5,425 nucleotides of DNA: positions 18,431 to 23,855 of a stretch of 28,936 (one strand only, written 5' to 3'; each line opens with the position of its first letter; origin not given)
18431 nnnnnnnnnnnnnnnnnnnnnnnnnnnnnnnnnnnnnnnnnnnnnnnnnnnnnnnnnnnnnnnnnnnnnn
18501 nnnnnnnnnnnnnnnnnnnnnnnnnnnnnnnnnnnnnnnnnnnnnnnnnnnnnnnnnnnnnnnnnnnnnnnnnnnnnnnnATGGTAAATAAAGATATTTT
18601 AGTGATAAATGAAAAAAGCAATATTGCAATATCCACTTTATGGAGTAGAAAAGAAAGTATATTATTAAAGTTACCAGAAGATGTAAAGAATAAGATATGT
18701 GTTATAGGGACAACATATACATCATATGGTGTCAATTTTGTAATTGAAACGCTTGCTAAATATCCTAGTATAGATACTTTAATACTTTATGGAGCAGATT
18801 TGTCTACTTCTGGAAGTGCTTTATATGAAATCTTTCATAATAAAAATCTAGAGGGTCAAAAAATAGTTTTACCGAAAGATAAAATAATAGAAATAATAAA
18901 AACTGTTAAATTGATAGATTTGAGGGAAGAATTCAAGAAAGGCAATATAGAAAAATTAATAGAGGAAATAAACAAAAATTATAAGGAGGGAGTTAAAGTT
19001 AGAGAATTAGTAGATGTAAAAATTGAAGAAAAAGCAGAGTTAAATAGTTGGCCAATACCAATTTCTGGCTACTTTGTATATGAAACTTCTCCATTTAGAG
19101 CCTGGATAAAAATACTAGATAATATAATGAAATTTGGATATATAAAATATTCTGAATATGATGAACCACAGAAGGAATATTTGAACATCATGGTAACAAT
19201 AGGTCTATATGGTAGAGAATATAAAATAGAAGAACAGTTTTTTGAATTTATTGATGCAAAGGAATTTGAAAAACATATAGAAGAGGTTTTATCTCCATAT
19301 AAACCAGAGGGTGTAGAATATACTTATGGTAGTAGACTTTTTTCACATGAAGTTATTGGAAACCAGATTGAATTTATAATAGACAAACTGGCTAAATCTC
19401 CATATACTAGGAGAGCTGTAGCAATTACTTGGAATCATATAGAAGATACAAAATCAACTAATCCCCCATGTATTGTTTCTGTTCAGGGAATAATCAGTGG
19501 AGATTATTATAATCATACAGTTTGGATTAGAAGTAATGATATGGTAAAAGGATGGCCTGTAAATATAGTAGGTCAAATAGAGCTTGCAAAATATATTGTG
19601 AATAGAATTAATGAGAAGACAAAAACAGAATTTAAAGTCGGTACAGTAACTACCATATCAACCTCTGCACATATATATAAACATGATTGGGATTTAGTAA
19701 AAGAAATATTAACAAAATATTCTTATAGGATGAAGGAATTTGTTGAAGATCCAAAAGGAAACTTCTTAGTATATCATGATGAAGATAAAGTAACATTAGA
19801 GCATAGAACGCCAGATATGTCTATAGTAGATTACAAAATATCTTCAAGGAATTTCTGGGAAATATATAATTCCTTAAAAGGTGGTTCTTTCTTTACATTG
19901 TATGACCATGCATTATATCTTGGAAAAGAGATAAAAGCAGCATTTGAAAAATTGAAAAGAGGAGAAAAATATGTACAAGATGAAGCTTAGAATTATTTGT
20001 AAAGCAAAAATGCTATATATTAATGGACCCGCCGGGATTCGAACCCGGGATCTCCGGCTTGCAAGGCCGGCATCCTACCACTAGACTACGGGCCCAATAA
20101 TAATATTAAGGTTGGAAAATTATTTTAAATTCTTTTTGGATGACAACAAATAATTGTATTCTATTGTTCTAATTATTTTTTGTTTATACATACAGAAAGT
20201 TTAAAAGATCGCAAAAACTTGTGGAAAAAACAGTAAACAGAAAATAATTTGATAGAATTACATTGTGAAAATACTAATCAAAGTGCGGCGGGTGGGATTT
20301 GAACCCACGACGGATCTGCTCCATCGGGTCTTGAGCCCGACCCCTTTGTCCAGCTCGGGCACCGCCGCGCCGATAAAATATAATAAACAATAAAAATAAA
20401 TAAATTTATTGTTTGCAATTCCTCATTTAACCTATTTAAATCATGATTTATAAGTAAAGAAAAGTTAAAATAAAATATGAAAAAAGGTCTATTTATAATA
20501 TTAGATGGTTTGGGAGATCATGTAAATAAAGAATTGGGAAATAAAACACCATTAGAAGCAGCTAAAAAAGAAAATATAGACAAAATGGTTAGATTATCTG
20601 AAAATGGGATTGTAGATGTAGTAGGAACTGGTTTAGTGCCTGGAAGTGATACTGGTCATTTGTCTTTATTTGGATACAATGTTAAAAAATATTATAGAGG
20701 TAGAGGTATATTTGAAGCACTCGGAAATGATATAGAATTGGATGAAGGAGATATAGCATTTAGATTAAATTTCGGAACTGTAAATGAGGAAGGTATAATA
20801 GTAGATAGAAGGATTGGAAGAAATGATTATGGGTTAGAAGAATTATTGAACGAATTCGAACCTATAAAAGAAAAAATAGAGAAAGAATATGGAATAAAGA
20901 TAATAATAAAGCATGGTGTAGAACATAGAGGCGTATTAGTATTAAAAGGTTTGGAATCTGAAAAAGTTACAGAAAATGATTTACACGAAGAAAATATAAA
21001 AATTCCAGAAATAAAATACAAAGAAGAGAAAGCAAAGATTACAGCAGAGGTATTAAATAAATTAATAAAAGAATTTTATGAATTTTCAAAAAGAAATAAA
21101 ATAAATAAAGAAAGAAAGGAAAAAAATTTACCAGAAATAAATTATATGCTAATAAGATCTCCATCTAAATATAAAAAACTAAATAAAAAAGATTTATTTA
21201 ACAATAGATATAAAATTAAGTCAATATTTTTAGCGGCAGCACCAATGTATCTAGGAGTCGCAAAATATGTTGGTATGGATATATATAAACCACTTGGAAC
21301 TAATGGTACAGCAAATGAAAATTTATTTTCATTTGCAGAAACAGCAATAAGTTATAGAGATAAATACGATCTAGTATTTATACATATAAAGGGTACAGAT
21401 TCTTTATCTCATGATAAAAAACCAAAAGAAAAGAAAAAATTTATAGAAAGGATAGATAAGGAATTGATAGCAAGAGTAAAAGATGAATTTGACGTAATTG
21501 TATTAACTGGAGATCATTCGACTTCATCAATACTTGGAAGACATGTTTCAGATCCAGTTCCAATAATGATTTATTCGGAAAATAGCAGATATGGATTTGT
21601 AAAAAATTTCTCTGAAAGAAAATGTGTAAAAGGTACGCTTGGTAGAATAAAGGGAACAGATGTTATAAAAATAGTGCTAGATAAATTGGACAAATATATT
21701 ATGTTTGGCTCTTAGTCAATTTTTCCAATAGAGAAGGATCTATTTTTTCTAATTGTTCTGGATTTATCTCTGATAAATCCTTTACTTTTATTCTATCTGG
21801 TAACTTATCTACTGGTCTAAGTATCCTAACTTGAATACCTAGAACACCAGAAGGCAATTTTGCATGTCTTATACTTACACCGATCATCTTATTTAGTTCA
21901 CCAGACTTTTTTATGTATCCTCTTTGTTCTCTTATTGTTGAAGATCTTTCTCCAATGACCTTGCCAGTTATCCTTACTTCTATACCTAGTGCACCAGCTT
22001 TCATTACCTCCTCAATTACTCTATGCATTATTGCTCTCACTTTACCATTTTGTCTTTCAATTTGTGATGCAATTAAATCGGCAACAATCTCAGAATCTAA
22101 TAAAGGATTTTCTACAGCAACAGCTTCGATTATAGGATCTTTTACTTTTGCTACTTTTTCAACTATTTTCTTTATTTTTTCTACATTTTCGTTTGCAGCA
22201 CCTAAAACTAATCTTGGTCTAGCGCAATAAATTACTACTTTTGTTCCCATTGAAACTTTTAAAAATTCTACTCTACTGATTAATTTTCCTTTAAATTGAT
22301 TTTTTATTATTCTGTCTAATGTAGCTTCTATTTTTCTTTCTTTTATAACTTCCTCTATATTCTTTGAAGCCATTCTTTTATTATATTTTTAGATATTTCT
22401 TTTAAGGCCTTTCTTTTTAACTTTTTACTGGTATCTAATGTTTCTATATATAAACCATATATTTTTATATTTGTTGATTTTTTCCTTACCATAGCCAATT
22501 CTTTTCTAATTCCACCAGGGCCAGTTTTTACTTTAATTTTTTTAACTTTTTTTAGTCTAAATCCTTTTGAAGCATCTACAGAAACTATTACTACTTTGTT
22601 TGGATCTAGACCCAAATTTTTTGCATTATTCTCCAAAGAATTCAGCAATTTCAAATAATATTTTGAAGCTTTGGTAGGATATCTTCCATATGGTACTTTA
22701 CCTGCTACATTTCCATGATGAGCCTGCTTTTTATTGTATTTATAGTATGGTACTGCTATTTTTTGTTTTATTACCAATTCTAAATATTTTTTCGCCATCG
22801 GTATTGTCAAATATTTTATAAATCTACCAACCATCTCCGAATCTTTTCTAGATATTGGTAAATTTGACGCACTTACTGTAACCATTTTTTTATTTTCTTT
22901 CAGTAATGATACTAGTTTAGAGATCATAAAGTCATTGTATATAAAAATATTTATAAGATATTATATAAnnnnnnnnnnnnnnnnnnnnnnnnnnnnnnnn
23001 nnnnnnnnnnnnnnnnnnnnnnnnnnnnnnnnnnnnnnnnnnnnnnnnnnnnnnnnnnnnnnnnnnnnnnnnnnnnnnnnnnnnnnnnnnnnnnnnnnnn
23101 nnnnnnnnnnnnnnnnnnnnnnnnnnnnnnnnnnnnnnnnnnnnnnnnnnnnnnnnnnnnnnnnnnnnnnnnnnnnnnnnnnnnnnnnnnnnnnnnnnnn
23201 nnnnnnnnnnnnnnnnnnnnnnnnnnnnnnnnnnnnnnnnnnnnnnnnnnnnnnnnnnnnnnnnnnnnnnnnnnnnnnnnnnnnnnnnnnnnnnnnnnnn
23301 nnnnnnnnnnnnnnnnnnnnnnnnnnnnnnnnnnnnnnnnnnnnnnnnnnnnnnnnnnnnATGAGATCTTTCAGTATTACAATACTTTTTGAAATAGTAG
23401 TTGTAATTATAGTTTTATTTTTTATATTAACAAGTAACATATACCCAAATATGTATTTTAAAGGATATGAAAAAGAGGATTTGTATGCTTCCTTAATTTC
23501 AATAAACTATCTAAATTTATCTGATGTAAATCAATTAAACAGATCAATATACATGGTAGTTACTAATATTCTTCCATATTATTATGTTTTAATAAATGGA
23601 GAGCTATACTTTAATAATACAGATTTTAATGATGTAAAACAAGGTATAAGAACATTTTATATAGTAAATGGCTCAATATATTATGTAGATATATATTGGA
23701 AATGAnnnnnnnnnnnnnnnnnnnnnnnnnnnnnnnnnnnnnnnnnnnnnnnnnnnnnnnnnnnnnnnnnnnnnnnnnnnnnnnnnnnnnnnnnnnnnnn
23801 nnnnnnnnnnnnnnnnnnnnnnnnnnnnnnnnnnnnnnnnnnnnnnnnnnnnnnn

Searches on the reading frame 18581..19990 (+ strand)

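Call 7: search_protein_families(library=pfam, proteins=[window:18581-19990:+], max_evalue=0.01)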
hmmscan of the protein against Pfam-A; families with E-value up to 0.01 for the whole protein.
window:18581-19990:+ (469 aa): 2 families
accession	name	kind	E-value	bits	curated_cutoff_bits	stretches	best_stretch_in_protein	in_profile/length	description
PF00303.24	Thymidylat_synt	-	2.3e-15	56.9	24.3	1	257-390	106-235/266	Thymidylate synthase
PF14251.12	PterinBD-DUF4346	-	1.9e-14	54.6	29.6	1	389-467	1-86/86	PterinBD-DUF4346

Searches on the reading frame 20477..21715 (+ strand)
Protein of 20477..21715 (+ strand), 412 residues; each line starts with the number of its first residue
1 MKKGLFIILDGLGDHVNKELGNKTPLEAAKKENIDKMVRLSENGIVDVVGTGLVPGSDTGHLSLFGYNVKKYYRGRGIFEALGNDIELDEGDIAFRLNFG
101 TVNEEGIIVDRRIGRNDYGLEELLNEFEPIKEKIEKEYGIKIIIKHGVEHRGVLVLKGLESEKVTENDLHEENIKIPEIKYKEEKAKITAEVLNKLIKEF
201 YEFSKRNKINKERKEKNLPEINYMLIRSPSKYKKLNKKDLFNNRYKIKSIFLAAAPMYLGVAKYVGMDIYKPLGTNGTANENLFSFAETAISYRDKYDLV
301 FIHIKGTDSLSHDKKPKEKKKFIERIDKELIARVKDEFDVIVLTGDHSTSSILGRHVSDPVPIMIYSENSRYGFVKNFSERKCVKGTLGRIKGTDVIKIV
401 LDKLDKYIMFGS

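Call 7: search_protein_families(library=pfam, proteins=[window:20477-21715:+], max_evalue=0.01)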
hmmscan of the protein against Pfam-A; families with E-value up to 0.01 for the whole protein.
window:20477-21715:+ (412 aa): 3 families
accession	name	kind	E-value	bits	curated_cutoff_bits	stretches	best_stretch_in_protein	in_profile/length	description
PF10143.14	PhosphMutase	-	7.5e-43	146.8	21.5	1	41-210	4-170/170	2,3-bisphosphoglycerate-independent phosphoglycerate mutase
PF01676.23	Metalloenzyme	-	2.2e-40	139.2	24.3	1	2-402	1-251/252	Metalloenzyme superfamily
PF01663.27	Phosphodiest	-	0.0086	16.1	23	0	283-352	144-224/342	Type I phosphodiesterase / nucleotide pyrophosphatase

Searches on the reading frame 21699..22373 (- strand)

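Call 7: search_protein_families(library=pfam, proteins=[window:21699-22373:-], max_evalue=0.01)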
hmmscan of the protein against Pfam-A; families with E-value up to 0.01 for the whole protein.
window:21699-22373:- (224 aa): 2 families
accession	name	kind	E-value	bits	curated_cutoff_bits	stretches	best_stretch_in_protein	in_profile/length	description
PF00189.25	Ribosomal_S3_C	-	1.1e-13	52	34.1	1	101-184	1-83/83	Ribosomal protein S3, C-terminal domain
PF07650.23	KH_2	-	1.1e-05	25.6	22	1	22-77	5-61/78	KH domain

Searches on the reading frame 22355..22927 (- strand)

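Call 7: search_protein_families(library=pfam, proteins=[window:22355-22927:-], max_evalue=0.01)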
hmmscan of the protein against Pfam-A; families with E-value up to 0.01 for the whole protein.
window:22355-22927:- (190 aa): 1 family
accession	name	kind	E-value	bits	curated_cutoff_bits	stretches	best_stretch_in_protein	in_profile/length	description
PF00237.24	Ribosomal_L22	-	3.6e-11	43.6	28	1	19-129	2-82/104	Ribosomal protein L22p/L17e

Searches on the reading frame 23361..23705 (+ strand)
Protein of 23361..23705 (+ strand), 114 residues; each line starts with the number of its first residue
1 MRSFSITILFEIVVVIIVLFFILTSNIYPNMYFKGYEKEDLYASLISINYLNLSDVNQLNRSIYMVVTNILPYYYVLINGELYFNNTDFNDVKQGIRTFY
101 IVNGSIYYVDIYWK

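Call 7: search_protein_families(library=pfam, proteins=[window:23361-23705:+], max_evalue=0.01)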
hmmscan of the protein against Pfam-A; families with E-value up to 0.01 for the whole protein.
window:23361-23705:+ (114 aa): 1 family
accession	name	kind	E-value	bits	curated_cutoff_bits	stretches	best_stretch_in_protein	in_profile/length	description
PF06143.16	Baculo_11_kDa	-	0.0017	18.3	28.4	1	2-46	34-78/84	Baculovirus 11 kDa family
